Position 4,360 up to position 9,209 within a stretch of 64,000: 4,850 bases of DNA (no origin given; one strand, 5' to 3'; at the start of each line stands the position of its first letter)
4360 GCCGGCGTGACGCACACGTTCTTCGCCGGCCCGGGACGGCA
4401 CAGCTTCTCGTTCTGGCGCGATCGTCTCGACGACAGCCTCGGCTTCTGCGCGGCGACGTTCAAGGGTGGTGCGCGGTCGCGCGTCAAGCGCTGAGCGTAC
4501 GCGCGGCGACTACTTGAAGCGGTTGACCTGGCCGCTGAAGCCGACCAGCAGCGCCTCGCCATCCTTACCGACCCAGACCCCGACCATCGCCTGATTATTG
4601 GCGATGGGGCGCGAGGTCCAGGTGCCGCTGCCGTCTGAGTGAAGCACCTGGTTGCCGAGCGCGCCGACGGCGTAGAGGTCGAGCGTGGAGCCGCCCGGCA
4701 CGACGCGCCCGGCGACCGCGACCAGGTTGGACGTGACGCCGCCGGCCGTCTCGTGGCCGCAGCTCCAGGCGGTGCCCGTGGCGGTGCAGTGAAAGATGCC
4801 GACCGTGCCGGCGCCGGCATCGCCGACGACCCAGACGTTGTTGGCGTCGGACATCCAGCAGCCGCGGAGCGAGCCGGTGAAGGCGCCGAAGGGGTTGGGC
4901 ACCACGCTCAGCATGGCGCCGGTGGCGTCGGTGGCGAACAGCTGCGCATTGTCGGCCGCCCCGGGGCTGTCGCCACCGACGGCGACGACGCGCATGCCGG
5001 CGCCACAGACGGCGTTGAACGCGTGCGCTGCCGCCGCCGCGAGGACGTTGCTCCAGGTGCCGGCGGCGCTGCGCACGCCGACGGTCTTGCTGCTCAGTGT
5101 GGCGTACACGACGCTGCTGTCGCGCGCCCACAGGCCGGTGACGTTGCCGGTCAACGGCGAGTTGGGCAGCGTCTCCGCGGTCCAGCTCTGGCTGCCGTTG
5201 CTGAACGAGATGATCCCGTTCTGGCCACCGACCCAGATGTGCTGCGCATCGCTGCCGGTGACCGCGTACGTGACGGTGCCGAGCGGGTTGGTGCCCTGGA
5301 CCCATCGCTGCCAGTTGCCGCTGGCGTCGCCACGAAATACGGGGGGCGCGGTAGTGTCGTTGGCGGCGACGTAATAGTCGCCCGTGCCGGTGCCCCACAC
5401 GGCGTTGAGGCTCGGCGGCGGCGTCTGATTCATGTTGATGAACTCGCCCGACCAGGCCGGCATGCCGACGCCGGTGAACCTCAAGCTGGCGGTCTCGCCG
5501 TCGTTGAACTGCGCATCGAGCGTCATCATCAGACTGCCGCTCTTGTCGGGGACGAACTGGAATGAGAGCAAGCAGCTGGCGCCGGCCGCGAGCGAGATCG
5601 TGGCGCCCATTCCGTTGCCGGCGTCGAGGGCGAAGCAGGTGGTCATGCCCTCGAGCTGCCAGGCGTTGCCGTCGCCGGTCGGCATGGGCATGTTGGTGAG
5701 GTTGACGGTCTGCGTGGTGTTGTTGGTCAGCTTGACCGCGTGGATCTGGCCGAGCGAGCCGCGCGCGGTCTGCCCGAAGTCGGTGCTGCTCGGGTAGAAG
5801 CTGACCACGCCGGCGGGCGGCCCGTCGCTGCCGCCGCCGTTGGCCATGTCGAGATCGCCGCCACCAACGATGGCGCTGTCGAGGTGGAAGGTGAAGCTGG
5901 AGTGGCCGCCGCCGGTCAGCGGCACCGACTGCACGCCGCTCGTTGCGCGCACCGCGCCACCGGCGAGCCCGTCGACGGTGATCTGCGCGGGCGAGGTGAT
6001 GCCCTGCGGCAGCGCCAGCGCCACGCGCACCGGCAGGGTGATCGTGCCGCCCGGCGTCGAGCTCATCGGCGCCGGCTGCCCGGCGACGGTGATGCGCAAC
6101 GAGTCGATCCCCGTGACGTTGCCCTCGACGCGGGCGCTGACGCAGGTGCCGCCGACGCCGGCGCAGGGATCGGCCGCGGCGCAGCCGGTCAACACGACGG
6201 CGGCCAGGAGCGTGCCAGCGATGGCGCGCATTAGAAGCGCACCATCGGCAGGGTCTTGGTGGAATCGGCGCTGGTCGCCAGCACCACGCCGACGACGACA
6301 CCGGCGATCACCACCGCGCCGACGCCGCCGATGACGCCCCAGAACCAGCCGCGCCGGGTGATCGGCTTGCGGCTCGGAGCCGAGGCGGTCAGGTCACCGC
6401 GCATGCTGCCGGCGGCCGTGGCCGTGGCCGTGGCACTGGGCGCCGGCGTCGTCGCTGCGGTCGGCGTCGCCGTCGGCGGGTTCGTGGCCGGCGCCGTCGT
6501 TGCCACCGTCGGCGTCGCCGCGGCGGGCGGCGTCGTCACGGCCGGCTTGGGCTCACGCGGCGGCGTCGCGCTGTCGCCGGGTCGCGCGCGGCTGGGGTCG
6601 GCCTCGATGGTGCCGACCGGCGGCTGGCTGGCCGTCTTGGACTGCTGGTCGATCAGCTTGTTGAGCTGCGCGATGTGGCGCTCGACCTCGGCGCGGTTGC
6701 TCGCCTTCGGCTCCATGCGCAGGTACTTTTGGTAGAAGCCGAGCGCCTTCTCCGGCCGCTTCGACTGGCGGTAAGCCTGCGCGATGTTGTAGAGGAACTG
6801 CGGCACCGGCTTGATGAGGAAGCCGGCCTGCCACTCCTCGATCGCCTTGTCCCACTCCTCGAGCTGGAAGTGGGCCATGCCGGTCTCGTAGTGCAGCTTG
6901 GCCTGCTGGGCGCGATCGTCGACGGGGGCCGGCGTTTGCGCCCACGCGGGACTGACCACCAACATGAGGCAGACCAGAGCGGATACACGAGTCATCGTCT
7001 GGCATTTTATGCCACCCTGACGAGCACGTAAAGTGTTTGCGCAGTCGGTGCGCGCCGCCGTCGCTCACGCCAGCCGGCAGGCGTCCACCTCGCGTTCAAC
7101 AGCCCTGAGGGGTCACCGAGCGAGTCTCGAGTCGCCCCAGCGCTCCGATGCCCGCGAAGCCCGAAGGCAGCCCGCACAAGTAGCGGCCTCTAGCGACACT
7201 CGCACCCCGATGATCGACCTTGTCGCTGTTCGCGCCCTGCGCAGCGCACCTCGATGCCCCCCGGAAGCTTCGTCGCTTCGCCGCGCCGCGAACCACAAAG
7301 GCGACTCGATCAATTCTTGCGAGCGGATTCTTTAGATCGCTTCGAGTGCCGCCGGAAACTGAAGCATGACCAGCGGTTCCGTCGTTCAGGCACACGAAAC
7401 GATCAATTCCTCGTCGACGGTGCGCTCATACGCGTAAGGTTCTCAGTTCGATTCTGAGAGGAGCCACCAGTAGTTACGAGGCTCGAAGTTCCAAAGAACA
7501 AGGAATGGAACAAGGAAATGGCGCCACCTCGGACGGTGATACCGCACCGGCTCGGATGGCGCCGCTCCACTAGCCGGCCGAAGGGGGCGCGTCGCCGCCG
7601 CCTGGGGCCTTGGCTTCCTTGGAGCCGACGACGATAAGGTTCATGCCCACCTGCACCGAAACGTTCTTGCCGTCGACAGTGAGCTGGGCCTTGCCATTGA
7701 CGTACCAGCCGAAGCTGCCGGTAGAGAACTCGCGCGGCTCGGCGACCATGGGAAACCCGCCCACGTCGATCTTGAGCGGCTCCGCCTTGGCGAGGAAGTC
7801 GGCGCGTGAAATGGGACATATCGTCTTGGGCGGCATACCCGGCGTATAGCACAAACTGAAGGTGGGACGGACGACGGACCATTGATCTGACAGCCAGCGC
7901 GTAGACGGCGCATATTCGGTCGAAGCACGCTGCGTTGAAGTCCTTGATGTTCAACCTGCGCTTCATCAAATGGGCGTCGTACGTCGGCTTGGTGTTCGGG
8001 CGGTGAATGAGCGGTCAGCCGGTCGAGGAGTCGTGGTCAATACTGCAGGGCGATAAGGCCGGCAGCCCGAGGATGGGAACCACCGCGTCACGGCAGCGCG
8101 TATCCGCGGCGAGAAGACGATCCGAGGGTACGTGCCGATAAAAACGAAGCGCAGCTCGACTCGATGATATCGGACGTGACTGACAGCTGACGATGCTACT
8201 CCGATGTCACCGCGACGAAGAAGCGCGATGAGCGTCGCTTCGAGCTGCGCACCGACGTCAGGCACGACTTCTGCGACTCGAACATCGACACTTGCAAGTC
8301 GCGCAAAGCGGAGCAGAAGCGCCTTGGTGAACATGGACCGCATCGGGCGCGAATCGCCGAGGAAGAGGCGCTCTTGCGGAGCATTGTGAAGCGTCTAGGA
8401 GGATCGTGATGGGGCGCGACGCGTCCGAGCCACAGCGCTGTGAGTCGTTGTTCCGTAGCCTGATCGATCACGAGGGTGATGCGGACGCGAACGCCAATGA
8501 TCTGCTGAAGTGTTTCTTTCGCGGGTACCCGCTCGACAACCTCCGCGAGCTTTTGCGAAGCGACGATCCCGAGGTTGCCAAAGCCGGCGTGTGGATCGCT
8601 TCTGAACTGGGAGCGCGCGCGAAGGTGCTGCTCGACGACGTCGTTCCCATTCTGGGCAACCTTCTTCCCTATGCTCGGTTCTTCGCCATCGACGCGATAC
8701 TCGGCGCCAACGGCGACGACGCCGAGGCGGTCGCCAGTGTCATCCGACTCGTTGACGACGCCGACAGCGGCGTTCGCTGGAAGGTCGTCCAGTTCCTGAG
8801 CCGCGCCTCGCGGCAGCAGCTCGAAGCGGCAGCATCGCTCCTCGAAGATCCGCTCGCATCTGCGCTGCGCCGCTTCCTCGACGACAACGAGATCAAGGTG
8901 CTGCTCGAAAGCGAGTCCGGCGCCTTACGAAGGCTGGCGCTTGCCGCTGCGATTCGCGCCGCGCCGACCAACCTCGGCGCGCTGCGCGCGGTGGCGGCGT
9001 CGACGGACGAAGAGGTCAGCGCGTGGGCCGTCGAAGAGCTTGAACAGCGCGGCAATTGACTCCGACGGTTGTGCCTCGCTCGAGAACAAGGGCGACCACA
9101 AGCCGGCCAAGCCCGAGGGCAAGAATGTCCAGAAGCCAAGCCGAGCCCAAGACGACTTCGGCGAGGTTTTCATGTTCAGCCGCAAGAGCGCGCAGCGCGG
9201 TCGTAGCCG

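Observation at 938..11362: Three copies of a ~130-bp structured repeat ending in a tRNA-like T-arm, acceptor strand and CCA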

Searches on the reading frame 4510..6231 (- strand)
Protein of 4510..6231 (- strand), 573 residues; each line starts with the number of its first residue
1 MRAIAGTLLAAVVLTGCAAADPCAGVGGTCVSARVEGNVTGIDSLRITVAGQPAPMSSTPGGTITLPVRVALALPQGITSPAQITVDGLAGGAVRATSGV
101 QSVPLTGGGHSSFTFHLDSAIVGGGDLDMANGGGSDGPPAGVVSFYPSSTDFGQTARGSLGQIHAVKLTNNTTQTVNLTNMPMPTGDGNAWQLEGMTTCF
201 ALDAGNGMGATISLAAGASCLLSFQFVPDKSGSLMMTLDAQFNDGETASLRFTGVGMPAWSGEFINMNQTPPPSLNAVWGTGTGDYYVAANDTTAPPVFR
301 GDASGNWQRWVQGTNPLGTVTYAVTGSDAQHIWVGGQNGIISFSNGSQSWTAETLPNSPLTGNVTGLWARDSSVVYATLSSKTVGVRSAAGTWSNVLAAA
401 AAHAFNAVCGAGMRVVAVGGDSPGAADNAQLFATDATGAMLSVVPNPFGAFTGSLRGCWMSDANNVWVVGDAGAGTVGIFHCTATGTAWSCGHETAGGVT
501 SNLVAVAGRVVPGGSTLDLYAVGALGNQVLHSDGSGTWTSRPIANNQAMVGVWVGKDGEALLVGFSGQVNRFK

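Call 13: search_protein_families(library=pfam, proteins=[window:4510-6231:-], max_evalue=0.01)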
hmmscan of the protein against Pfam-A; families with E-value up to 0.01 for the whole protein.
window:4510-6231:- (573 aa): 0 families

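Call 68: search_protein_families(library=phrogs, proteins=[window:4510-6231:-], max_evalue=0.001)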
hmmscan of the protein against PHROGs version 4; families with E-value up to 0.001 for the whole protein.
window:4510-6231:- (573 aa): 1 family
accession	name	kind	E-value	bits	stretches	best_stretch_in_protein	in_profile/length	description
phrog_18474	-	other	6.4e-06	25.4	1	134-257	280-382/929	hydrolase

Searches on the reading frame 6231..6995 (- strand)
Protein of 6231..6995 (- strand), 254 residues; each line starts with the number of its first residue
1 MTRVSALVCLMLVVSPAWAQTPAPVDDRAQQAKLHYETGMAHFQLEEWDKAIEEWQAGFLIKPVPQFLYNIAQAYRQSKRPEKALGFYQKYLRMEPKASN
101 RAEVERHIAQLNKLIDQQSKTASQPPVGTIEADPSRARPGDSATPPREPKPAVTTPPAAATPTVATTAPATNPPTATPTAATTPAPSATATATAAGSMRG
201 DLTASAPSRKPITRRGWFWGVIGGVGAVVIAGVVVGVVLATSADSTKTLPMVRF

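Call 13: search_protein_families(library=pfam, proteins=[window:6231-6995:-], max_evalue=0.01)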
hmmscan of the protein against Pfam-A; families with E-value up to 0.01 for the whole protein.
window:6231-6995:- (254 aa): 9 families
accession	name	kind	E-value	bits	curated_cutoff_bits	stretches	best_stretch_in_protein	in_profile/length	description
PF07719.23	TPR_2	-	7.1e-11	41.8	27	2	66-97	2-33/34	Tetratricopeptide repeat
PF00515.34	TPR_1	-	2.2e-09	37.2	27.8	1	66-97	2-33/34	Tetratricopeptide repeat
PF13432.12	TPR_16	-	1e-06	29.5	32.7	1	36-97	1-63/65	Tetratricopeptide repeat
PF13424.12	TPR_12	-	3.6e-05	24.3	30.1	1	68-94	48-74/77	Tetratricopeptide repeat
PF13428.12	TPR_14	-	5.2e-05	24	23.5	0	66-98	2-34/44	Tetratricopeptide repeat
PF13181.12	TPR_8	-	0.00013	22.3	25.7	1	66-97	2-33/34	Tetratricopeptide repeat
PF13174.12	TPR_6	-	0.00047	21.1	26.3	0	68-97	3-32/33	Tetratricopeptide repeat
PF13176.12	TPR_7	-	0.0011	19.3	27.9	1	68-96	2-32/36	Tetratricopeptide repeat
PF13371.12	TPR_9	-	0.0013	19.2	35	0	69-106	33-70/73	Tetratricopeptide repeat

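Call 23: find_encoding_contigs(protein=window:6231-6995:-, flank=10000, max_places=6)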
Protein window:6231-6995:- (254 aa): no gene with exactly this product is on record in the collection.

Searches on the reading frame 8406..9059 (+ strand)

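Call 13: search_protein_families(library=pfam, proteins=[window:8406-9059:+], max_evalue=0.01)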
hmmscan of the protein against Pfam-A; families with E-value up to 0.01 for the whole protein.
window:8406-9059:+ (217 aa): 1 family
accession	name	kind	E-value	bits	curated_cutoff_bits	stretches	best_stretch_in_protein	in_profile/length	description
PF13646.12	HEAT_2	-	5.7e-10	39.8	27.7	1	85-150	11-71/88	HEAT repeats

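Call 68: search_protein_families(library=phrogs, proteins=[window:8406-9059:+], max_evalue=0.001)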
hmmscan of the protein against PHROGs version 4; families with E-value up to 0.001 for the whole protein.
window:8406-9059:+ (217 aa): 0 families
